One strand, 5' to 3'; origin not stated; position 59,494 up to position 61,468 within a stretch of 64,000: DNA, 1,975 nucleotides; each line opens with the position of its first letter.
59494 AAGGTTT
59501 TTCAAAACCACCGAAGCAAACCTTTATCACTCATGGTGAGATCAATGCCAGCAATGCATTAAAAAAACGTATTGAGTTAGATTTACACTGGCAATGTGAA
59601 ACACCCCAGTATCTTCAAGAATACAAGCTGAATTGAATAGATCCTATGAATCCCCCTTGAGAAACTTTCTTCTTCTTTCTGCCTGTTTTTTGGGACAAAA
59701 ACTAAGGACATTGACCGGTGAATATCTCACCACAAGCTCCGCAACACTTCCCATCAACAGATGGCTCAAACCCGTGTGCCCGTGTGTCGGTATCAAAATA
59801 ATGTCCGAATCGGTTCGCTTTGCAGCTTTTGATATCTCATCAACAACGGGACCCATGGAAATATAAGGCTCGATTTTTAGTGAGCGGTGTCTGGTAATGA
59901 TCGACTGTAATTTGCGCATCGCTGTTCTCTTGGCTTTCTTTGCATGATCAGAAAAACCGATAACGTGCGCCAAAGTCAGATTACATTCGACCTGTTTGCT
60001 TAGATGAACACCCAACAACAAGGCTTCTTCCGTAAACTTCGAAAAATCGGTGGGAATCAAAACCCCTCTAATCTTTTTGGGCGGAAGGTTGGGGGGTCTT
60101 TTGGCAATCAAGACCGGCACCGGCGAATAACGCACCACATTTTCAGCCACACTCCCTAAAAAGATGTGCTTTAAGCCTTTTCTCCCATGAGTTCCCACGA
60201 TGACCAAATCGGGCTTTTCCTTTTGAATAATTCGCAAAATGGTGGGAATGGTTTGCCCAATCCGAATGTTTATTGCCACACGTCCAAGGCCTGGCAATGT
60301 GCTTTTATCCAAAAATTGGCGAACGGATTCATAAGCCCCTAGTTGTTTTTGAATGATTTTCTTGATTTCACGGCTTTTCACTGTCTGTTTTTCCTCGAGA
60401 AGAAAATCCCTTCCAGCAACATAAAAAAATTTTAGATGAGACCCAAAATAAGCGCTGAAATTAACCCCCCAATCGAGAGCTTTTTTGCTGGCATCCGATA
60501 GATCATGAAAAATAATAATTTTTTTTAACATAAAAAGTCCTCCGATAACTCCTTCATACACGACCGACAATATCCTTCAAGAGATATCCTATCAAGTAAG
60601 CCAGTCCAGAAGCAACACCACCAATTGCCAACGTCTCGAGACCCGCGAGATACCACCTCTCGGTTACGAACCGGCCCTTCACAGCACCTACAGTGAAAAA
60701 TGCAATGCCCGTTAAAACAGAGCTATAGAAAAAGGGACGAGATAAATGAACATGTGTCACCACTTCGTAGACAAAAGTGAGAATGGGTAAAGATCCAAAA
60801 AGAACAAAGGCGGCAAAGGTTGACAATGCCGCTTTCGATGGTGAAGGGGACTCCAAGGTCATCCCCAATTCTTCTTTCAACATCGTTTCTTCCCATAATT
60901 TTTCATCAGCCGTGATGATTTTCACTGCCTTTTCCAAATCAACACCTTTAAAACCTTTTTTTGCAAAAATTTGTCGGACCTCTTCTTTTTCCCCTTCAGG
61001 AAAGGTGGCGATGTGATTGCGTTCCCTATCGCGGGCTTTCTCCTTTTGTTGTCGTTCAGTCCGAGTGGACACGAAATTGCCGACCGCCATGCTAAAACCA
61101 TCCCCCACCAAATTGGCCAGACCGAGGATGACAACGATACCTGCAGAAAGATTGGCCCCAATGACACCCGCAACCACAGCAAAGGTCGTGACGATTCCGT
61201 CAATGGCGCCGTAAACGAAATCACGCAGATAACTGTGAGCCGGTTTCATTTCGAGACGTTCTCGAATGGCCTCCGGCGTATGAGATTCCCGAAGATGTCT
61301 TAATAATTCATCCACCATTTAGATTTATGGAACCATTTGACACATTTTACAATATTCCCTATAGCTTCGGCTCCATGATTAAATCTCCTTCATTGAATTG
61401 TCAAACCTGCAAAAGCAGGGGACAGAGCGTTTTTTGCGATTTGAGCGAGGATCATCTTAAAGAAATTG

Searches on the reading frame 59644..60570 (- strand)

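Call 82: search_protein_families(library=pfam, proteins=[window:59644-60570:-], max_evalue=0.00001)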
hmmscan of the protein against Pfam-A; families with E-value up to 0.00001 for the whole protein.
window:59644-60570:- (308 aa): 1 family
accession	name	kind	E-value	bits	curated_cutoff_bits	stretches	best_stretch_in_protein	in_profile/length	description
PF00582.32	Usp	-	1.5e-41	142.7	24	2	14-157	1-141/141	Universal stress protein family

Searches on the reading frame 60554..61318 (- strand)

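Call 82: search_protein_families(library=pfam, proteins=[window:60554-61318:-], max_evalue=0.00001)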
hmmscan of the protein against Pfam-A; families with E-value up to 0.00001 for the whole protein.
window:60554-61318:- (254 aa): 1 family
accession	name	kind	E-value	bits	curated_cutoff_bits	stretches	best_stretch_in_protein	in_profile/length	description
PF01988.24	VIT1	-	7.5e-62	209.4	28.1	1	31-245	1-214/214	VIT family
